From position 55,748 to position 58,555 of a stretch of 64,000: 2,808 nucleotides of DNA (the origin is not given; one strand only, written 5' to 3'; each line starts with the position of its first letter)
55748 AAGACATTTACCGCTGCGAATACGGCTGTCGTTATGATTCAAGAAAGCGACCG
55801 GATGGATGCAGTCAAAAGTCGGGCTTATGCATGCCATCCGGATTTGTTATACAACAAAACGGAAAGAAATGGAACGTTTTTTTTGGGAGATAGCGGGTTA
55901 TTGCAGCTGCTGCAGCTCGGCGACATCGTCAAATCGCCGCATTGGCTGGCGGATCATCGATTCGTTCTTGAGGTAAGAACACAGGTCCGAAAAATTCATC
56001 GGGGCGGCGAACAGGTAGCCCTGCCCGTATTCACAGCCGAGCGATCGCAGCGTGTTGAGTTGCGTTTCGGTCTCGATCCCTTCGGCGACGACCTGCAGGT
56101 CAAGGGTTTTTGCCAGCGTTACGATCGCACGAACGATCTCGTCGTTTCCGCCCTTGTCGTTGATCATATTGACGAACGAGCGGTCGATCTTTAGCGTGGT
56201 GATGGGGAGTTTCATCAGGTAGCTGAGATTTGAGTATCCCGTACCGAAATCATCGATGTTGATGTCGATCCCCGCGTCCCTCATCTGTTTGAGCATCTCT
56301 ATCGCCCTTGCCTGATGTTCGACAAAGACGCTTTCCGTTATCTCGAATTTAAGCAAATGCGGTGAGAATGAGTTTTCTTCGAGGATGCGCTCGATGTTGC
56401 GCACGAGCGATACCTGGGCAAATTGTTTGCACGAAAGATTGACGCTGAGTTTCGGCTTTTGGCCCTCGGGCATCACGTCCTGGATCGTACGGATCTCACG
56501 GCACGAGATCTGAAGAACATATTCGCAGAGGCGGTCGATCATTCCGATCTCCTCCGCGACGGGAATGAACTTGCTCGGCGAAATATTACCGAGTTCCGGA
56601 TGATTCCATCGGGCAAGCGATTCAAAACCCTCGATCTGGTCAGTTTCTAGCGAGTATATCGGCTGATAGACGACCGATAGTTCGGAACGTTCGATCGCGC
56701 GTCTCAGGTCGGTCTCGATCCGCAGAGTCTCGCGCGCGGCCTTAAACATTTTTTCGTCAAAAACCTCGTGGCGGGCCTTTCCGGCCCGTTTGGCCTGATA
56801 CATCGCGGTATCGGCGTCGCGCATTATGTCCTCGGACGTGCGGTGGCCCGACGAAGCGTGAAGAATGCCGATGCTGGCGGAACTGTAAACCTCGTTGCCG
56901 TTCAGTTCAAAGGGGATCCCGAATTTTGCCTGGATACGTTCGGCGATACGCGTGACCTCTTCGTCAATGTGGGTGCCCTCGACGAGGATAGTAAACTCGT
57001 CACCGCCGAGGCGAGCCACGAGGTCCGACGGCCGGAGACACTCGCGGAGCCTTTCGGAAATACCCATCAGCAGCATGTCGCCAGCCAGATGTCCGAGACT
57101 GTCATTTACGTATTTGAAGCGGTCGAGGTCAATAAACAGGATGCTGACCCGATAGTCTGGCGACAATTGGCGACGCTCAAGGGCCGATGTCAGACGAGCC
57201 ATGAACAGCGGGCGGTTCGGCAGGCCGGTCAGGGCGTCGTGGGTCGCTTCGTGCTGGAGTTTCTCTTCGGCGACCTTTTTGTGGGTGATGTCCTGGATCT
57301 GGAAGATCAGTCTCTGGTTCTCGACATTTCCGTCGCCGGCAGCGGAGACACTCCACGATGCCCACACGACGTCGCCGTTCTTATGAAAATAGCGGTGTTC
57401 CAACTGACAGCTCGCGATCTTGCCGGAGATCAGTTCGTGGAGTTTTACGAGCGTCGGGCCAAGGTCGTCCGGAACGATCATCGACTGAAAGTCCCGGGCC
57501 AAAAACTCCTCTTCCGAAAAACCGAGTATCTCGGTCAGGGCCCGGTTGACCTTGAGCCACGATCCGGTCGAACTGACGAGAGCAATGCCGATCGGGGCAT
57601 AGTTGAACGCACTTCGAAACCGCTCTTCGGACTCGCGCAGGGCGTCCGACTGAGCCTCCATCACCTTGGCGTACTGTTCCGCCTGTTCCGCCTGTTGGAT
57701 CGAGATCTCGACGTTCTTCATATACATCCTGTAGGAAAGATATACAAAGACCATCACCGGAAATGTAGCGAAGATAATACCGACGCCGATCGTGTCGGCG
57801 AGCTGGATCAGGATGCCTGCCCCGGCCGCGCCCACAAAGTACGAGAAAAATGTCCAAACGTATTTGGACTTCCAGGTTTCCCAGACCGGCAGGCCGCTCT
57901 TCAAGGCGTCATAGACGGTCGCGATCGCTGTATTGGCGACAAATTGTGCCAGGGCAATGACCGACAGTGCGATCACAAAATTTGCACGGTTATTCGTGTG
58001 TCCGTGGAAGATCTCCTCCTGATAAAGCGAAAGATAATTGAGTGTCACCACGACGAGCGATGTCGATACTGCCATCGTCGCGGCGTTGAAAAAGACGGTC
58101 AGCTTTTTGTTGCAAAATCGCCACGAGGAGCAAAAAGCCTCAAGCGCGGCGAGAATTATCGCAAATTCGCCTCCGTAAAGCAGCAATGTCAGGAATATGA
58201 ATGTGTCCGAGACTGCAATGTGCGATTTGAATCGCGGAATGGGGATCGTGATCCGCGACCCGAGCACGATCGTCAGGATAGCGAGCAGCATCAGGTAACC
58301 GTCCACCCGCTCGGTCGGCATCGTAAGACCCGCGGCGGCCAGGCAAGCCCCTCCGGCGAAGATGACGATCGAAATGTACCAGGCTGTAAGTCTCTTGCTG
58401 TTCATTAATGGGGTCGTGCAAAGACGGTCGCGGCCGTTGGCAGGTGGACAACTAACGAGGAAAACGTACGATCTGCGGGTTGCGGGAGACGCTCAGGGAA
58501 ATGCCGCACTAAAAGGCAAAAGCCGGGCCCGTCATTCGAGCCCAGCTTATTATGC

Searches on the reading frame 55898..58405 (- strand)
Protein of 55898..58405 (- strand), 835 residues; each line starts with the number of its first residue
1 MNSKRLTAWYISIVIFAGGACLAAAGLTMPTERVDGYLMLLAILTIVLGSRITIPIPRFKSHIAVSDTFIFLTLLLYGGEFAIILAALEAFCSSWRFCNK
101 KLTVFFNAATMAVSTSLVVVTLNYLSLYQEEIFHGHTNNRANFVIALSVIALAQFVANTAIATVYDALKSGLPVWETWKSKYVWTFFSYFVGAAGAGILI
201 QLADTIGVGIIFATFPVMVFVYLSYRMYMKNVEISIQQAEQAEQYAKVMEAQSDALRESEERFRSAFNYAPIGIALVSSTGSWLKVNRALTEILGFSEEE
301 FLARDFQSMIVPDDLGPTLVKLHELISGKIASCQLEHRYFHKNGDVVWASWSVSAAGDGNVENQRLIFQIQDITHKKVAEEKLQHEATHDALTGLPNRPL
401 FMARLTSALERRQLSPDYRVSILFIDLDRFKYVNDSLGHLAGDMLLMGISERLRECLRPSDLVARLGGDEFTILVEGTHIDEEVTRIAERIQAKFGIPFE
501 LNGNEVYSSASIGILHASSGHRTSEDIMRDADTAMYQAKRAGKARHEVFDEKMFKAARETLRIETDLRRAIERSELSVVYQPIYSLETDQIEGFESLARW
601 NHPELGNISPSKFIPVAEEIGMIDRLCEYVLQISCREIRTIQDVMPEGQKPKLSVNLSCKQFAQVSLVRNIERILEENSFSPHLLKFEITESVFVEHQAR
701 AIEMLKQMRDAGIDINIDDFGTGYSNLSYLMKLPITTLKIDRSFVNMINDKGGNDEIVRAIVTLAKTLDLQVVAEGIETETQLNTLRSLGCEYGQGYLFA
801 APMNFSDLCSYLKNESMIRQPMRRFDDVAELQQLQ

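Call 20: search_protein_families(library=pfam, proteins=[window:55898-58405:-], max_evalue=0.001)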
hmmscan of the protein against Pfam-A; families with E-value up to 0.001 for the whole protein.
window:55898-58405:- (835 aa): 7 families
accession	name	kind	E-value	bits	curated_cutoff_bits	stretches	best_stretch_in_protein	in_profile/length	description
PF00563.25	EAL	-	3.4e-75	252.9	31.3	1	566-802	3-236/236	EAL domain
PF00990.26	GGDEF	-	2.2e-48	164.5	23.8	1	387-544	1-160/161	Diguanylate cyclase, GGDEF domain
PF08447.18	PAS_3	-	5.3e-12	46.3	25.6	1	285-360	3-79/89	PAS fold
PF13426.13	PAS_9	-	7e-08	33.1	27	1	272-374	2-102/103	PAS domain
PF13188.13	PAS_8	-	2e-05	24.7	21.8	0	261-306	1-43/65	PAS domain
PF08448.16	PAS_4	-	2.9e-05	24.7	23.1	1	270-376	4-108/110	PAS fold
PF00989.32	PAS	-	5.2e-05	23.7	22.6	1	261-373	1-113/113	PAS fold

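Call 90: search_protein_families(library=padloc, proteins=[window:55898-58405:-], max_evalue=0.001)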
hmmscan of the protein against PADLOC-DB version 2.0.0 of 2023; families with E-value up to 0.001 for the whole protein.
window:55898-58405:- (835 aa): 0 families

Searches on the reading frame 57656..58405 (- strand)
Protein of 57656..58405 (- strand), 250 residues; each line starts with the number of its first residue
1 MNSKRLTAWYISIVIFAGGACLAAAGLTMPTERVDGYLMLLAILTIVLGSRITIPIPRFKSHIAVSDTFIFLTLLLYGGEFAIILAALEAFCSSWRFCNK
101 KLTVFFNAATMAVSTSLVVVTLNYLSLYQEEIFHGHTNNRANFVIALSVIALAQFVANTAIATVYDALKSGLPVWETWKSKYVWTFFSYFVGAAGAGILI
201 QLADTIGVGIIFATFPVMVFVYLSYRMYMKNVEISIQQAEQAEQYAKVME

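Call 80: search_protein_families(library=pfam, proteins=[window:57656-58405:-], max_evalue=5)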
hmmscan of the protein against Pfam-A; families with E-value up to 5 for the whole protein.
window:57656-58405:- (250 aa): 0 families

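Call 81: search_solved_structures(query=window:57656-58405:-, max_evalue=5)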
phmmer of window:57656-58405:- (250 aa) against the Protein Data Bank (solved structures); distinct sequences matched with E-value up to 5: 1.
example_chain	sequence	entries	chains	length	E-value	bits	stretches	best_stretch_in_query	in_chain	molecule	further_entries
4hzu_S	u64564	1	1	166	0.13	15.2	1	40-91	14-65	Predicted membrane protein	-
